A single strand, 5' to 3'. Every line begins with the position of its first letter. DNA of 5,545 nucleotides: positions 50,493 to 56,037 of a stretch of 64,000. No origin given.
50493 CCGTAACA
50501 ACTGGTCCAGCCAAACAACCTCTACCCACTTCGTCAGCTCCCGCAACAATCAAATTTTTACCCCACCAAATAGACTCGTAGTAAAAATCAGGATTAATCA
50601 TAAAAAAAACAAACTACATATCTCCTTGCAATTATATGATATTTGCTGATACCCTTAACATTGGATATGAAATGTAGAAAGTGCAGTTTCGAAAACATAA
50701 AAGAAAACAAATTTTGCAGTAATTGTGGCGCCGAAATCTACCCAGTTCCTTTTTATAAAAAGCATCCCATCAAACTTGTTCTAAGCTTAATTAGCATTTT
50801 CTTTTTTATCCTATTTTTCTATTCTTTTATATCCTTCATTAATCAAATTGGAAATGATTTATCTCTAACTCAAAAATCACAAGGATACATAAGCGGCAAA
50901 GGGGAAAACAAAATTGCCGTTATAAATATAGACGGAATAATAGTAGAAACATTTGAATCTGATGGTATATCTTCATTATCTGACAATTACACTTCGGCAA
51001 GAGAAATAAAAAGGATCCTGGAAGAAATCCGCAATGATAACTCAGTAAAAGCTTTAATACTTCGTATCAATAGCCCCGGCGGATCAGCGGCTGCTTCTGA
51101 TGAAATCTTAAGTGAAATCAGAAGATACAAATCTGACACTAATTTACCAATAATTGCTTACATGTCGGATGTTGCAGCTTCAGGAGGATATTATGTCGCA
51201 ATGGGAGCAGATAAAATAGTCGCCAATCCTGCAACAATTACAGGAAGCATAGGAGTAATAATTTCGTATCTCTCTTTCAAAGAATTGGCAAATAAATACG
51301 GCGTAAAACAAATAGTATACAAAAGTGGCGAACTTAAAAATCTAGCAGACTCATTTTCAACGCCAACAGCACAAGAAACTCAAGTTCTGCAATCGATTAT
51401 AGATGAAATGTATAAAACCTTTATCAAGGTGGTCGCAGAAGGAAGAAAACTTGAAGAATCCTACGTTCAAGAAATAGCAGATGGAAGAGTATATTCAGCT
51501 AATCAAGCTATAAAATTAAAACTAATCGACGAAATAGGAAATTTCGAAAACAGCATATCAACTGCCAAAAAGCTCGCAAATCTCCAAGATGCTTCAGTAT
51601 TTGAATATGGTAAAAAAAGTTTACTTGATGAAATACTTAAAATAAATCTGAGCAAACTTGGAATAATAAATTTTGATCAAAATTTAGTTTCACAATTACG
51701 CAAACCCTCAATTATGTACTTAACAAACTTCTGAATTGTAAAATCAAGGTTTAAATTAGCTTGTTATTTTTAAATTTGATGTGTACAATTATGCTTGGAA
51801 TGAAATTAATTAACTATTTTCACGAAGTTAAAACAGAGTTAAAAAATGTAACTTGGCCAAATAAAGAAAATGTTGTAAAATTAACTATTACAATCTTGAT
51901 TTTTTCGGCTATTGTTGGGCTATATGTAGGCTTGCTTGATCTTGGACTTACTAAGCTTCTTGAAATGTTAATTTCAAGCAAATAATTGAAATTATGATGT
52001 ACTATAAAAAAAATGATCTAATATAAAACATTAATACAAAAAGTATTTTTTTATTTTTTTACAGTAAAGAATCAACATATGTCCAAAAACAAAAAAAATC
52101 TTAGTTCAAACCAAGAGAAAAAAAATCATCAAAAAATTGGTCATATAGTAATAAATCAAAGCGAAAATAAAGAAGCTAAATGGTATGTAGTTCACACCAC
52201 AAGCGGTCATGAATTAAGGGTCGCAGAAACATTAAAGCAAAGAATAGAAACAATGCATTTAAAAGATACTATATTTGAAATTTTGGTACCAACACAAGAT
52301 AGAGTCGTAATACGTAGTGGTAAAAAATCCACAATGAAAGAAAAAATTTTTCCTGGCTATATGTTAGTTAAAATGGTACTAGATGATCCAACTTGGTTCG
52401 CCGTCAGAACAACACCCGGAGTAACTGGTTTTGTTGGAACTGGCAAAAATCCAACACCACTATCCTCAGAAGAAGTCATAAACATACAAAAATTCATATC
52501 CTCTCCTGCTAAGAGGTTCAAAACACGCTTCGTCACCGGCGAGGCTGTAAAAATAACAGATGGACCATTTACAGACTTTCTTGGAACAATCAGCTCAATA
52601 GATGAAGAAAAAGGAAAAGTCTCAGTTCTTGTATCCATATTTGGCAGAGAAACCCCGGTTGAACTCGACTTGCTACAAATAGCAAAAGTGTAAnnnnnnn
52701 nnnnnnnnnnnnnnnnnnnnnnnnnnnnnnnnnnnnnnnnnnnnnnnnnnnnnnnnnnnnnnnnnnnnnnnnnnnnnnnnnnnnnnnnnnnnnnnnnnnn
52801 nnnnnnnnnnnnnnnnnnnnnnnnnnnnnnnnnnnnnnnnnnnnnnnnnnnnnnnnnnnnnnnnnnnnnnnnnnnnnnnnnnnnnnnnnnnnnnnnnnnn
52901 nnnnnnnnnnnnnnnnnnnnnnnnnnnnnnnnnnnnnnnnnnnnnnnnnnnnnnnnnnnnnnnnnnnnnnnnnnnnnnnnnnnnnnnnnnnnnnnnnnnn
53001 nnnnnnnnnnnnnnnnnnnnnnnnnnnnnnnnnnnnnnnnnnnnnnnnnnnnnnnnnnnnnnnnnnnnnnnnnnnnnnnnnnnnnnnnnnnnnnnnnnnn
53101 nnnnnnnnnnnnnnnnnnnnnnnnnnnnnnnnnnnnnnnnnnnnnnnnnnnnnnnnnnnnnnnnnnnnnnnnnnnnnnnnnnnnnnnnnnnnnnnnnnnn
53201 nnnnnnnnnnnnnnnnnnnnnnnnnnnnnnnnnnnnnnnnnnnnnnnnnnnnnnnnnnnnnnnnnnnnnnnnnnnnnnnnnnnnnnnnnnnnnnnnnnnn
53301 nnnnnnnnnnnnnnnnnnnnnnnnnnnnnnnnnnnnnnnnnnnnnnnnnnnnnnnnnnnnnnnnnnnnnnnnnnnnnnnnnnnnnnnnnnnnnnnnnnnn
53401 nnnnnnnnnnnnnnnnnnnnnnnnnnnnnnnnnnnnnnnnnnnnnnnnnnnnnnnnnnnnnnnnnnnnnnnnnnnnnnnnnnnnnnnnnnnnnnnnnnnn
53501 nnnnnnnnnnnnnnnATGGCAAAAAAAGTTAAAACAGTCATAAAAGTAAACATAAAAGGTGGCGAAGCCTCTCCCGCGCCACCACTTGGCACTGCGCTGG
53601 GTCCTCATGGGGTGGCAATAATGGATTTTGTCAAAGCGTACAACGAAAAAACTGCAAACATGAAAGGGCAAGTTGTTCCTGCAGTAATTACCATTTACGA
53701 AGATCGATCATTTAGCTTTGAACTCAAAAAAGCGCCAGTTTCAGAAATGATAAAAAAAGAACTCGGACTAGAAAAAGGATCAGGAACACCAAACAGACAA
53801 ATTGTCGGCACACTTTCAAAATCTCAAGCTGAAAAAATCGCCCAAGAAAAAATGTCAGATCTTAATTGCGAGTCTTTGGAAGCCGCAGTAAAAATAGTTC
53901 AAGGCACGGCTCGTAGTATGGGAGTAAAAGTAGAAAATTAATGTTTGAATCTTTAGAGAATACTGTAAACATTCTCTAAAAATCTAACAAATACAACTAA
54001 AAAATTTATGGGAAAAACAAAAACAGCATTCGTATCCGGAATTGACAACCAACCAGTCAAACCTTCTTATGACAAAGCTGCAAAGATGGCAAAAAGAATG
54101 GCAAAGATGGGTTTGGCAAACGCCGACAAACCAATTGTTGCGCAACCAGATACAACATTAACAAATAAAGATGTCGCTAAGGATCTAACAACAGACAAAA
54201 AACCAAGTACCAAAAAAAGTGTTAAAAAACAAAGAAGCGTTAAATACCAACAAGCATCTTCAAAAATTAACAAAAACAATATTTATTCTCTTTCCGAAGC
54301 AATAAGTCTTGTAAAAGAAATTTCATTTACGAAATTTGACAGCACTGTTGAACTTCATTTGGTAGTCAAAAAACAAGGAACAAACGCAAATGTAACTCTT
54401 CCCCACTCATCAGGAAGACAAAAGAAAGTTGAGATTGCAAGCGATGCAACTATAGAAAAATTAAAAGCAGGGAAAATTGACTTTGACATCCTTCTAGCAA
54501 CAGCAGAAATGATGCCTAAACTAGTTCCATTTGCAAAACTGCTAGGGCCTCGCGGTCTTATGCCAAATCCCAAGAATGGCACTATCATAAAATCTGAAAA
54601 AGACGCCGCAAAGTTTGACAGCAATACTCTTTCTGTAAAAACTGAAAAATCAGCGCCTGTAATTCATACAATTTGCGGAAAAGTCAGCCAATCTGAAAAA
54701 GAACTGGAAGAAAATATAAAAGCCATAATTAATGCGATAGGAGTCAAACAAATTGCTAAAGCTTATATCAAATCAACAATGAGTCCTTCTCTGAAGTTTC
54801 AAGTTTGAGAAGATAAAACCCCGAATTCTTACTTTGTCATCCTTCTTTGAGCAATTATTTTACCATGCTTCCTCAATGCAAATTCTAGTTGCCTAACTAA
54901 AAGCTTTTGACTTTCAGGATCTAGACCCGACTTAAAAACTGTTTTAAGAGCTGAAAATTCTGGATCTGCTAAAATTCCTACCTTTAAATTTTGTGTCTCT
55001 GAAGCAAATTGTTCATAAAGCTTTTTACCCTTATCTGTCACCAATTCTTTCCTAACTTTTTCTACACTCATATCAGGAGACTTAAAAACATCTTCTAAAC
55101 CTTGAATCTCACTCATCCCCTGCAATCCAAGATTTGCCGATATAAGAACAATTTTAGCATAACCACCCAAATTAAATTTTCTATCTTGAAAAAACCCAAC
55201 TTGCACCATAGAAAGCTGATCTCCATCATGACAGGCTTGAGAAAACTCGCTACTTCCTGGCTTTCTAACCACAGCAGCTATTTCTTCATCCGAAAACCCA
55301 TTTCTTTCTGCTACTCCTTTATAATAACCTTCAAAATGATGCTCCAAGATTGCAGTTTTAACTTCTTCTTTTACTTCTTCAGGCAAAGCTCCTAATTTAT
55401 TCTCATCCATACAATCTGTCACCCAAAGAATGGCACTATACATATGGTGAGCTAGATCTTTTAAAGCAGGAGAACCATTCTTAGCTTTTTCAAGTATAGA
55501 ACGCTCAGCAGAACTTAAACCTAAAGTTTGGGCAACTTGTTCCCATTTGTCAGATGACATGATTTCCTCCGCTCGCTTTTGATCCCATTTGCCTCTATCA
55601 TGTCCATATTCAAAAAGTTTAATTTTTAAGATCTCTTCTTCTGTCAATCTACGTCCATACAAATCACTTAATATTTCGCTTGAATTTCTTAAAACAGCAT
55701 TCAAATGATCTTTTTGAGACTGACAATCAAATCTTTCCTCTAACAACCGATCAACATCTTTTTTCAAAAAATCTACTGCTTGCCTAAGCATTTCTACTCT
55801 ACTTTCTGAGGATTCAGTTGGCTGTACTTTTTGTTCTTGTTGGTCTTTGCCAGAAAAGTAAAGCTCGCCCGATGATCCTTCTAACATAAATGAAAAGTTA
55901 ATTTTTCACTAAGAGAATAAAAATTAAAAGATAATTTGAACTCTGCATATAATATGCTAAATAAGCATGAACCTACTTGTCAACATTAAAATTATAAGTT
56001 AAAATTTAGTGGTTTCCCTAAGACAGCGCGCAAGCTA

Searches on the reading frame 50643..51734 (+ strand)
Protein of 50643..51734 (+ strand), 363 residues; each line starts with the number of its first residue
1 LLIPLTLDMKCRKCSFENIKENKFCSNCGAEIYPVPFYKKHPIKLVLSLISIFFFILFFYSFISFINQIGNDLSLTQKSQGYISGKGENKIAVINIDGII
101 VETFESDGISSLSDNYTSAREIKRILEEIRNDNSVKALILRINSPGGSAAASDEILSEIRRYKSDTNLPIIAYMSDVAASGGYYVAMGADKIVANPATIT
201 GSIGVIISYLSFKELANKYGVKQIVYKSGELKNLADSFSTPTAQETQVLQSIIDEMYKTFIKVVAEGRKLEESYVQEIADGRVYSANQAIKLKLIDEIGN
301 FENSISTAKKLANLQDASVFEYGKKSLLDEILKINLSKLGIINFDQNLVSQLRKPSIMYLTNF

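Call 6: search_protein_families(library=pfam, proteins=[window:50643-51734:+], max_evalue=0.1)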
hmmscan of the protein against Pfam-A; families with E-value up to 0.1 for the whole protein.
window:50643-51734:+ (363 aa): 7 families
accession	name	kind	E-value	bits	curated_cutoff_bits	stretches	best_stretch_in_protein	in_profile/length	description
PF01343.23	Peptidase_S49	-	4.9e-49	166.7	24.9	1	165-314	4-153/154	Peptidase family S49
PF25145.1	NfeD1b_N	-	1.2e-10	41.7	40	1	122-206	19-98/189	NfeD1b, N-terminal domain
PF01972.22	SDH_protease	-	1.6e-07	31.1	31.3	1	48-204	9-156/286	ClpP-like SDH-type serine proteinase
PF13240.11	Zn_Ribbon_1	-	0.00023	21.3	25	1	10-31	1-22/23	zinc-ribbon domain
PF00574.28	CLP_protease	-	0.00042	20.7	20.2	1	119-191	30-98/182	Clp protease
PF12773.13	DZR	-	0.0043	17.6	27.3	1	11-32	1-22/45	Double zinc ribbon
PF00378.25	ECH_1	-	0.012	15.4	27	0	164-195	85-116/251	Enoyl-CoA hydratase/isomerase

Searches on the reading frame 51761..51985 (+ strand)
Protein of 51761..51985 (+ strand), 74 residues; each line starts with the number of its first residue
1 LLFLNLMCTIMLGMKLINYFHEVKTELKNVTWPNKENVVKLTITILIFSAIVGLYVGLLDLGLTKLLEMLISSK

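Call 7: search_protein_families(library=ncbifam, proteins=[window:51761-51985:+], max_evalue=0.1)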
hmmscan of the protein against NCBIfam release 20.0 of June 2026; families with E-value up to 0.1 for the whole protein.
window:51761-51985:+ (74 aa): 13 families
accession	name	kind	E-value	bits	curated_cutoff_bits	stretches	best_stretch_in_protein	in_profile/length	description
TIGR00964.1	secE_bact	equivalog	2.1e-15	56.3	27.55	1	17-70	2-55/57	preprotein translocase subunit SecE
NF005782.0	PRK07597.9-1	equivalog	3.3e-09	37.3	201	1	17-68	109-160/164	preprotein translocase subunit SecE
NF004373.0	PRK05740.1-3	equivalog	6.2e-09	35.8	154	1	8-71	86-149/150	preprotein translocase subunit SecE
NF004379.0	PRK05740.2-5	equivalog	2.1e-08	34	150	1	6-71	58-123/127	preprotein translocase subunit SecE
NF004371.0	PRK05740.1-1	equivalog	7e-08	32.7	109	1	10-72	61-123/126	preprotein translocase subunit SecE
NF004375.0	PRK05740.1-6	equivalog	4.1e-06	26.9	177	1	11-72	74-135/136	preprotein translocase subunit SecE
NF004376.0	PRK05740.2-1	equivalog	6.2e-06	26.1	162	1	10-70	73-133/138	preprotein translocase subunit SecE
NF005783.0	PRK07597.9-4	equivalog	8e-06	26.2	127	1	13-55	49-91/109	preprotein translocase subunit SecE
NF004372.0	PRK05740.1-2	equivalog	2.2e-05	24.6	134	1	9-69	59-119/123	preprotein translocase subunit SecE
NF004378.0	PRK05740.2-4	equivalog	5e-05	23.5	171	1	13-72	63-118/122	preprotein translocase subunit SecE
NF004380.0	PRK05740.2-6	equivalog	0.0002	21.3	194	1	2-56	53-105/123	preprotein translocase subunit SecE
NF004374.0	PRK05740.1-5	equivalog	0.00039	20.4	180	1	13-68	65-120/127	preprotein translocase subunit SecE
NF033835.0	VraH_fam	subfamily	0.044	13.7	40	1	20-52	5-35/54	VraH family peptide resistance protein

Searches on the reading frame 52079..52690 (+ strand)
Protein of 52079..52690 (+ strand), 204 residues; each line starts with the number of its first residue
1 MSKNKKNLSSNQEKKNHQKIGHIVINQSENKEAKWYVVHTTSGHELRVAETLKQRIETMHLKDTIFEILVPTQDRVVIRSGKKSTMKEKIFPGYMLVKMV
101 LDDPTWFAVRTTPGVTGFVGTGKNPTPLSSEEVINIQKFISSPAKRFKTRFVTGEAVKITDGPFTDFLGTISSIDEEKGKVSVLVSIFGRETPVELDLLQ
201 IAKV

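Call 15: find_related_loci(query=window:52079-52690:+, collection=metagenome_contigs, flank=10000)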
Query window:52079-52690:+ (204 aa) in metagenome_contigs; peptide patterns used: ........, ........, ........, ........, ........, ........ (x = any residue, [..] = any of these).
600 stretches matched a pattern (row limit reached: there are more); 490 encode a relative of the query (tblastn E <= 1e-3); the best 80 are kept; 80 distinct loci.
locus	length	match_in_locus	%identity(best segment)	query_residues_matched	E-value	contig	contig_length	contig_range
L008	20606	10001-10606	77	4-204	5e-104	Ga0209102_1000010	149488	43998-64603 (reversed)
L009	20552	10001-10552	80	21-204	1e-103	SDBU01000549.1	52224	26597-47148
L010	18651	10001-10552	80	21-204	1e-103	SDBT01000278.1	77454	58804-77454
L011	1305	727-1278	80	21-204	1e-111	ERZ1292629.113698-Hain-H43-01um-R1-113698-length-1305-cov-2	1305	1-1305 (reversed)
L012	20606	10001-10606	76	2-203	5e-103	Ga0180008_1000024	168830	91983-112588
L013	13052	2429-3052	74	4-204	1e-102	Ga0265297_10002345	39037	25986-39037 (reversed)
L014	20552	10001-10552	81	21-204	7e-103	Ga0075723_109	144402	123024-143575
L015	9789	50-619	79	15-204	2e-102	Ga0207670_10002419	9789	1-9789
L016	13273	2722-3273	80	21-204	3e-102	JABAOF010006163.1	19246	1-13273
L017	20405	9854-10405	79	21-204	2e-101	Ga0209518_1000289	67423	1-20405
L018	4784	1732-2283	79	21-204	1e-101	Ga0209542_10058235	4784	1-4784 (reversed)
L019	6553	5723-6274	80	21-204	6e-101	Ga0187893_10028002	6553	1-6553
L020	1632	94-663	79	15-204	1e-107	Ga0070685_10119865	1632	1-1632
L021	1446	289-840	80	21-204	8e-108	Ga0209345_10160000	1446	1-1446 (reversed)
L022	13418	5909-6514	76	4-204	2e-100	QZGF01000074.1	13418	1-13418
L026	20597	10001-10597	74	7-204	2e-99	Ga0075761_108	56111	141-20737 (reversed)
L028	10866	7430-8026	73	7-204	3e-99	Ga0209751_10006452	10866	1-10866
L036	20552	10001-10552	77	21-204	2e-97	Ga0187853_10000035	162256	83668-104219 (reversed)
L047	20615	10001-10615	69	2-204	2e-95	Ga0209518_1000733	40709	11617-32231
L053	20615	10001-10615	68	1-204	2e-94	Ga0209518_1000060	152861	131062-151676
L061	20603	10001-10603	65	5-204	3e-85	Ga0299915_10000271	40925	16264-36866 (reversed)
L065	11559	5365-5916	66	21-204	4e-82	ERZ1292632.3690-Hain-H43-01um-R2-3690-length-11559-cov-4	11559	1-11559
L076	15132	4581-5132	65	21-204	1e-79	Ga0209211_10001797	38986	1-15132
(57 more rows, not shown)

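Call 23: search_protein_families(library=pfam, proteins=[L014:1856-3097:-, L036:7069-8136:-, L036:1941-2957:-, L036:3068-3706:-, L053:6126-7568:-, L009:8470-9633:-, L036:4806-5261:+, L047:5082-5732:+, L015:8687-9511:-, L008:2172-2906:-], max_evalue=0.01)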
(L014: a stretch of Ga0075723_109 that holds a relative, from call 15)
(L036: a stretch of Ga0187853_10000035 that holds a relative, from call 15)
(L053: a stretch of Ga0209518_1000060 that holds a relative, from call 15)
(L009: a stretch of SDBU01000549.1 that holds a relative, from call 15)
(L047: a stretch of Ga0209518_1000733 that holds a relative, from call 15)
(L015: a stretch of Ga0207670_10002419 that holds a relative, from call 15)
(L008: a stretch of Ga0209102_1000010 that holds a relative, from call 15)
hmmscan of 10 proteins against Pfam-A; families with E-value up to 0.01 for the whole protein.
L014:1856-3097:- (413 aa): 1 family
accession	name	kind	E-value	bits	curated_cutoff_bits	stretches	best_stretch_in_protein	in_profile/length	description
PF07690.21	MFS_1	-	4.1e-21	75.7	33.4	2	23-338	3-323/347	Major Facilitator Superfamily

L036:7069-8136:- (355 aa): 6 families
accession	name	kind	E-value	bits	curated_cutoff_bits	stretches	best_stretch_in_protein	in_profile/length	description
PF16363.11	GDP_Man_Dehyd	-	3.6e-114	382.1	27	1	27-346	1-332/332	GDP-mannose 4,6 dehydratase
PF01370.27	Epimerase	-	2.7e-64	217.3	20.9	1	27-279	2-240/240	NAD dependent epimerase/dehydratase family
PF04321.23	RmlD_sub_bind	-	4.7e-09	36.2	27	1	27-196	4-152/287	RmlD substrate binding domain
PF05368.20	NmrA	-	9.6e-06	25.8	27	1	23-92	2-70/298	NmrA-like family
PF13460.12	NAD_binding_10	-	6.2e-05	23.4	27.2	1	30-105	1-72/184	NAD(P)H-binding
PF00106.31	adh_short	-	0.0011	19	26.6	0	24-93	1-72/195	short chain dehydrogenase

L036:1941-2957:- (338 aa): 6 families
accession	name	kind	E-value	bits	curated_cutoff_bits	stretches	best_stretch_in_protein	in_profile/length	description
PF07478.18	Dala_Dala_lig_C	-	7e-29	101.2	24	1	139-327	33-203/204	D-ala D-ala ligase C-terminus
PF13535.11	ATP-grasp_4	-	4.2e-08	33.4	27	1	142-215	2-89/160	ATP-grasp domain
PF02786.22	CPSase_L_D2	-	1.9e-05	24.7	19.8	1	249-294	132-178/211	Carbamoyl-phosphate synthase L chain, ATP binding domain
PF02655.19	ATP-grasp_3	-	9.6e-05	23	23.2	1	108-217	2-98/160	ATP-grasp domain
PF02222.28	ATP-grasp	-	0.00048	20.3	27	1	117-191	3-77/179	ATP-grasp domain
PF01071.24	GARS_A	-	0.0053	17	27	1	109-201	2-100/194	Phosphoribosylglycinamide synthetase, ATP-grasp (A) domain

L036:3068-3706:- (212 aa): 1 family
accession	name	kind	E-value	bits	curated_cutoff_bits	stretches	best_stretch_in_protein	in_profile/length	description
PF03412.21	Peptidase_C39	-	1.3e-06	28.7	22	1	32-185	3-130/133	Peptidase C39 family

L053:6126-7568:- (480 aa): 2 families
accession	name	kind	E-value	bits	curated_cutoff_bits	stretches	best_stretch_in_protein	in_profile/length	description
PF00156.33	Pribosyltran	-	3.2e-06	27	26.3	1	291-417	15-118/158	Phosphoribosyl transferase domain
PF24390.1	PRTase-CE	-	0.0032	17.8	27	1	269-436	8-156/253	PRTase-CE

L009:8470-9633:- (387 aa): 0 families

L036:4806-5261:+ (151 aa): 1 family
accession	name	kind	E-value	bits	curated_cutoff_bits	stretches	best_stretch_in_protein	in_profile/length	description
PF01467.32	CTP_transf_like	-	6.1e-17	62.5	21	1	18-125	1-100/133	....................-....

L047:5082-5732:+ (216 aa): 2 families
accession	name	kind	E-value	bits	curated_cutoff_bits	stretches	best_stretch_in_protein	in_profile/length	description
PF00625.27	Guanylate_kin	-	2.2e-13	50.7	25.2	1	11-102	4-91/182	Guanylate kinase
PF13238.12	AAA_18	-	0.0012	19.7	29.4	0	12-166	1-119/128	AAA domain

L015:8687-9511:- (274 aa): 2 families
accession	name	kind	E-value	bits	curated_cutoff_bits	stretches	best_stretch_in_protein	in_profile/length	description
PF00963.24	Cohesin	-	1.5e-10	41.9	24.1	1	52-182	8-139/139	Cohesin domain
PF00404.24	Dockerin_1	-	3.5e-10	40.4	22.9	2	225-268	2-52/57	Dockerin type I domain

L008:2172-2906:- (244 aa): 6 families
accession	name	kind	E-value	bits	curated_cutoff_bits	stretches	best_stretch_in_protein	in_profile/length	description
PF07998.17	Peptidase_M54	-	1.5e-05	25.5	24.4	1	163-241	122-193/194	Peptidase family M54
PF06262.17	Zincin_1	-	3.4e-05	24.2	22.4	1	131-203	16-88/97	Zincin-like metallopeptidase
PF00413.30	Peptidase_M10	-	0.00037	20.8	24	1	190-217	110-137/159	Matrixin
PF13582.12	Reprolysin_3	-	0.00074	20.5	22.4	1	96-204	20-122/123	Metallo-peptidase family M12B Reprolysin-like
PF13688.12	Reprolysin_5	-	0.0031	18.2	27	1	99-205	46-158/196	Metallo-peptidase family M12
PF05572.19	Peptidase_M43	-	0.004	17.5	23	1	189-215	69-95/152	Pregnancy-associated plasma protein-A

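Call 24: search_protein_families(library=pfam, proteins=[L014:5563-7509:+, L017:4570-6975:+, L028:1403-3163:+, L053:4407-6122:-, L026:6676-8610:-, L061:8812-9696:-, L008:11649-12317:-, L065:3329-4759:-, L076:3071-4267:-, L017:2188-3270:-], max_evalue=0.01)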
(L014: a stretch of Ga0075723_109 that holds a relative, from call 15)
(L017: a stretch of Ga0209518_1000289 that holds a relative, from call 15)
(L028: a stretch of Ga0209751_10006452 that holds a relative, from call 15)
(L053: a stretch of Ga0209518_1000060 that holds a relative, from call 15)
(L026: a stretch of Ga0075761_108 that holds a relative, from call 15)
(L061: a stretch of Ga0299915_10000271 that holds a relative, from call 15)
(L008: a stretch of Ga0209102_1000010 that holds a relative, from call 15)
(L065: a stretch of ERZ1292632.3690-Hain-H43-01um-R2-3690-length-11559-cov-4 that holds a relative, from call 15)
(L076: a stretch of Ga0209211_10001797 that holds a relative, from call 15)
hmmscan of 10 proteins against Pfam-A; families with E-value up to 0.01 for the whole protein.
L014:5563-7509:+ (648 aa): 5 families
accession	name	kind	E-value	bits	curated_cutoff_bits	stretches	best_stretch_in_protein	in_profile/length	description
PF13328.12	HD_4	-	1.8e-26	93.2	27.2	1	54-209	2-156/156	HD domain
PF04607.23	RelA_SpoT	-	3.2e-09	37.5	27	1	276-384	8-102/113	Region found in RelA / SpoT proteins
PF01966.28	HD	-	0.00012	22.8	22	1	94-178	23-116/116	HD domain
PF13291.12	ACT_4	-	0.00027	22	27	0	572-623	7-58/80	ACT domain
PF01842.31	ACT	-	0.0016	18.6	27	0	551-575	13-37/66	ACT domain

L017:4570-6975:+ (801 aa): 3 families
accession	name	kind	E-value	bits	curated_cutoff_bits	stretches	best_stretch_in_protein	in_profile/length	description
PF13328.12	HD_4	-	2.5e-08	34.2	27.2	1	108-238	14-133/156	HD domain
PF02824.27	TGS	-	5.9e-05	23.5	22.2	1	470-530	4-54/60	TGS domain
PF01966.28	HD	-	0.00032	21.4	22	1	114-228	1-115/116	HD domain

L028:1403-3163:+ (586 aa): 3 families
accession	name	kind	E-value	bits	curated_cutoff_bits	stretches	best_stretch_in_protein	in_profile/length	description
PF00884.28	Sulfatase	-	4.2e-40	138.4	25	1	173-487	1-301/301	Sulfatase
PF16347.10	SGSH_C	-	2.3e-18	67.2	29.3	1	437-585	1-153/154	N-sulphoglucosamine sulphohydrolase, C-terminal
PF00404.24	Dockerin_1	-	6.8e-09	36.2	22.9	1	81-128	1-50/57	Dockerin type I domain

L053:4407-6122:- (571 aa): 1 family
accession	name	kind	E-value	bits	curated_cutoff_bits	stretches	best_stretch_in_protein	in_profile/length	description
PF02310.24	B12-binding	-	0.00064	20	32.1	1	114-209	13-111/121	B12 binding domain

L026:6676-8610:- (644 aa): 1 family
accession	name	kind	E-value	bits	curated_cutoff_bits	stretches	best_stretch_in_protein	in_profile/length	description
PF25206.1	DUF7836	-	0.0039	17.4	26.7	1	177-212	9-43/59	Domain of unknown function (DUF7836)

L061:8812-9696:- (294 aa): 2 families
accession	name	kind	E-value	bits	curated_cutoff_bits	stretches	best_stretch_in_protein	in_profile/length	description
PF00483.29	NTP_transferase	-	2.3e-31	109.7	21.2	1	6-254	1-222/245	Nucleotidyl transferase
PF12804.13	NTP_transf_3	-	5.3e-06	27.1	27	1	7-73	1-63/160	MobA-like NTP transferase domain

L008:11649-12317:- (222 aa): 1 family
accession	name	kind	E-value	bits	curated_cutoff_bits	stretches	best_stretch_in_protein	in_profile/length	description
PF01797.21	Y1_Tnp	-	4.4e-10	40.2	23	1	61-150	23-119/121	Transposase IS200 like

L065:3329-4759:- (476 aa): 0 families

L076:3071-4267:- (398 aa): 0 families

L017:2188-3270:- (360 aa): 1 family
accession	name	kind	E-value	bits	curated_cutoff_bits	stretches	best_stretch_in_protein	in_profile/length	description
PF00391.29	PEP-utilizers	-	3.4e-26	91.1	23.1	1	283-353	2-72/72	PEP-utilising enzyme, mobile domain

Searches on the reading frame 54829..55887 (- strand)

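Call 7: search_protein_families(library=ncbifam, proteins=[window:54829-55887:-], max_evalue=0.1)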
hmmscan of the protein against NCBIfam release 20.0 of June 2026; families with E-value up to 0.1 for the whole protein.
window:54829-55887:- (352 aa): 2 families
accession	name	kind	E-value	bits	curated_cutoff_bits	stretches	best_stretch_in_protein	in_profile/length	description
NF038291.1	rep_pAB02_ORF2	subfamily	0.0025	18.2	85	1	15-67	52-105/172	plasmid replication DNA-binding protein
TIGR01795.1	CM_mono_cladeE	equivalog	0.055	14.1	107.55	0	29-64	3-38/94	chorismate mutase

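Call 31: search_protein_families(library=phrogs, proteins=[window:54829-55887:-], max_evalue=0.01)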
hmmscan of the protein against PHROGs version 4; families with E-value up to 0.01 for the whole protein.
window:54829-55887:- (352 aa): 0 families

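Call 32: search_protein_families(library=padloc, proteins=[window:54829-55887:-], max_evalue=0.01)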
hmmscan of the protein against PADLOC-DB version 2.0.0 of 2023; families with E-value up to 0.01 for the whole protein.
window:54829-55887:- (352 aa): 0 families

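Call 90: search_protein_families(library=pfam, proteins=[window:54829-55887:-], max_evalue=0.01)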
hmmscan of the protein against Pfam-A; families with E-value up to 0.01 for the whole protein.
window:54829-55887:- (352 aa): 1 family
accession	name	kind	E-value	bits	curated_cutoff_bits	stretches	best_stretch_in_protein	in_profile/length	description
PF10473.14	CENP-F_leu_zip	-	0.0039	17.7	34.5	1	15-110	38-131/140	Leucine-rich repeats of kinetochore protein Cenp-F/LEK1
